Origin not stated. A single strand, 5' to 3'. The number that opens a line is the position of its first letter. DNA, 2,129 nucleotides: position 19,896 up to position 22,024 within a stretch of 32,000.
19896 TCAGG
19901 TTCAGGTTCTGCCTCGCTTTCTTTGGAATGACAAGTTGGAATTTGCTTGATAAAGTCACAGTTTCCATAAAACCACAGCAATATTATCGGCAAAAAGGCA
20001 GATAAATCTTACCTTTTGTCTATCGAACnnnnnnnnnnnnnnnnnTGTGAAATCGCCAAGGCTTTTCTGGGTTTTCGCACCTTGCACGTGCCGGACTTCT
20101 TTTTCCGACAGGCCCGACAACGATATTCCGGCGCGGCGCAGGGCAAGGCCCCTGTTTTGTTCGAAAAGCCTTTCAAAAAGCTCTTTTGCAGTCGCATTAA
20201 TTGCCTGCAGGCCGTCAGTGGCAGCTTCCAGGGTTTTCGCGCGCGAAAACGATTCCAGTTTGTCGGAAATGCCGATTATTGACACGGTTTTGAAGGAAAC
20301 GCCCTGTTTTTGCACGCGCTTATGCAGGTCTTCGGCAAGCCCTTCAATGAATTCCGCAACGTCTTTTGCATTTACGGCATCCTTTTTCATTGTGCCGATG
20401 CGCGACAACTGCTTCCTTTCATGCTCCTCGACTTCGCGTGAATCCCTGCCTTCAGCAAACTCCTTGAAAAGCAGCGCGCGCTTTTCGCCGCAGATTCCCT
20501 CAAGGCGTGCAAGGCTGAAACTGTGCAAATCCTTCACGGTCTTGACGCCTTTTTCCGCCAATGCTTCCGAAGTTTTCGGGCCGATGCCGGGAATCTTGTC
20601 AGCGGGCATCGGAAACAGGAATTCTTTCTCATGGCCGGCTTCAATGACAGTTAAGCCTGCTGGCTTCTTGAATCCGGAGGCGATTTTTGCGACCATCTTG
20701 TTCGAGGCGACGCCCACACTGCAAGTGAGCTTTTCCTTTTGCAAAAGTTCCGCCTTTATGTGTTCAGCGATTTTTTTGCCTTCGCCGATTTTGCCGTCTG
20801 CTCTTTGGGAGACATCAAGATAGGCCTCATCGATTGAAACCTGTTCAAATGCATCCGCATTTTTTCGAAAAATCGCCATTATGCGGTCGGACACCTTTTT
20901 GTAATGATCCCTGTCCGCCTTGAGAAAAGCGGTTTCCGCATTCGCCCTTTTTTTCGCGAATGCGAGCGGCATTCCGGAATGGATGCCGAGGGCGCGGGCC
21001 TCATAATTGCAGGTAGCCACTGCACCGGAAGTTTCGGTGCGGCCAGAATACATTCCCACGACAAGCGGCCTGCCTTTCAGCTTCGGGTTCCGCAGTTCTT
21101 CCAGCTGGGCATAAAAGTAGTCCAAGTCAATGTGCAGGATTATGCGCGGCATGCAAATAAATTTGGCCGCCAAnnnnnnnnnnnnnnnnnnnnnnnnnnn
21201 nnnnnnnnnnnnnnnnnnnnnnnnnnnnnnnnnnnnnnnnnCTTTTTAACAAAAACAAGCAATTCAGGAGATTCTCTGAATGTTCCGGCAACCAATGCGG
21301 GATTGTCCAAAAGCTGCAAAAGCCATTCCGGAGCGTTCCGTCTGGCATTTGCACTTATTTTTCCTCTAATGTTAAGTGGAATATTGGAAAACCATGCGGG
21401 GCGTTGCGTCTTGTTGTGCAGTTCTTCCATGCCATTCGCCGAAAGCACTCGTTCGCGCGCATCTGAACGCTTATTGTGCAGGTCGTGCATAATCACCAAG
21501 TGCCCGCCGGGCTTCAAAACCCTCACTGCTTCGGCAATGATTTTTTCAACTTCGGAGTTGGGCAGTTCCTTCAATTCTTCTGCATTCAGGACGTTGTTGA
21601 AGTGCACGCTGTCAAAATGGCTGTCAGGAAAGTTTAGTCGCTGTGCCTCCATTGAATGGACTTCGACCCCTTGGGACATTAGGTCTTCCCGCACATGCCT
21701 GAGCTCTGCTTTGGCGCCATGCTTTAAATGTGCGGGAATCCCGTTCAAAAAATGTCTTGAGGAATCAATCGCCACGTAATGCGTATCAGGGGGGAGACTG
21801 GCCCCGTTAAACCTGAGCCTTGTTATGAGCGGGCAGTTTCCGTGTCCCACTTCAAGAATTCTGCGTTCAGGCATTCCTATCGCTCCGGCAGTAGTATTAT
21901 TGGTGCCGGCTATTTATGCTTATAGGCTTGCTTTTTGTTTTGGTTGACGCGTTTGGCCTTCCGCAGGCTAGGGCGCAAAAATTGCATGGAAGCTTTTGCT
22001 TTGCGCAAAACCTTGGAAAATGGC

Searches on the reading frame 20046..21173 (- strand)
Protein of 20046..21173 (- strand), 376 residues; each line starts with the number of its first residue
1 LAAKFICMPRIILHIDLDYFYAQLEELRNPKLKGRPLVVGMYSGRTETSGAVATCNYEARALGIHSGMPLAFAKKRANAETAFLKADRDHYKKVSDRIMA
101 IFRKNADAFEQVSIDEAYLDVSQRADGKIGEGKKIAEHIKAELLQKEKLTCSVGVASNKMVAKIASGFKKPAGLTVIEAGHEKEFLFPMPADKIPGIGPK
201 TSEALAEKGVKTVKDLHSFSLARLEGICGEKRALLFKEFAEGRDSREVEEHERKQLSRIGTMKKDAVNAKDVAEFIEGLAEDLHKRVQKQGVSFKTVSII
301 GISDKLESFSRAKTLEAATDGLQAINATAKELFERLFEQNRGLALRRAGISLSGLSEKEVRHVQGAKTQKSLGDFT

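Call 104: search_protein_families(library=pfam, max_evalue=0.00001, proteins=[window:20046-21173:-])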
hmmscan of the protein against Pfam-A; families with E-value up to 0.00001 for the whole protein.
window:20046-21173:- (376 aa): 4 families
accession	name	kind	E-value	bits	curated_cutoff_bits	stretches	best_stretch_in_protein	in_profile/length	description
PF00817.25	IMS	-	2.3e-45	154.6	23.2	1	15-166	1-147/148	impB/mucB/samB family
PF11799.13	IMS_C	-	1.4e-16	61.3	20.7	1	253-360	1-104/109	impB/mucB/samB family C-terminal domain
PF14520.12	HHH_5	-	5.4e-08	33.6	27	1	192-233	5-48/57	Helix-hairpin-helix domain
PF21999.2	IMS_HHH_1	-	4.7e-07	30.6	27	1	193-244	2-53/53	DNA polymerase-iota, thumb domain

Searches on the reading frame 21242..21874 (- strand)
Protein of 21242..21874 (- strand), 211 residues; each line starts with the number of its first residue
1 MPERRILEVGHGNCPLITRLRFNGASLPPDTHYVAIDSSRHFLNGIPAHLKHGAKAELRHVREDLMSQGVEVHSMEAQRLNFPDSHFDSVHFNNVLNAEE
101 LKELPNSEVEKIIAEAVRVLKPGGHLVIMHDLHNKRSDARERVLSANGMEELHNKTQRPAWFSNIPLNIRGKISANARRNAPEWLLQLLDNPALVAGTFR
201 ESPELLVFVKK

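Call 104: search_protein_families(library=pfam, max_evalue=0.00001, proteins=[window:21242-21874:-])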
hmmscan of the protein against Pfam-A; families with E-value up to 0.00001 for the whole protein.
window:21242-21874:- (211 aa): 4 families
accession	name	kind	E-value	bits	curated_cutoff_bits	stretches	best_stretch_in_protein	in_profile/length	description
PF08241.18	Methyltransf_11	-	1.9e-10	41.6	21.2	1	8-128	2-95/95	Methyltransferase domain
PF13649.12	Methyltransf_25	-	3e-09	37.9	27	1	6-124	1-97/97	Methyltransferase domain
PF08242.18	Methyltransf_12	-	2.9e-06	28.4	30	1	7-126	1-98/98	Methyltransferase domain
PF13847.12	Methyltransf_31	-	4.1e-06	27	27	0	5-129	6-110/145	Methyltransferase domain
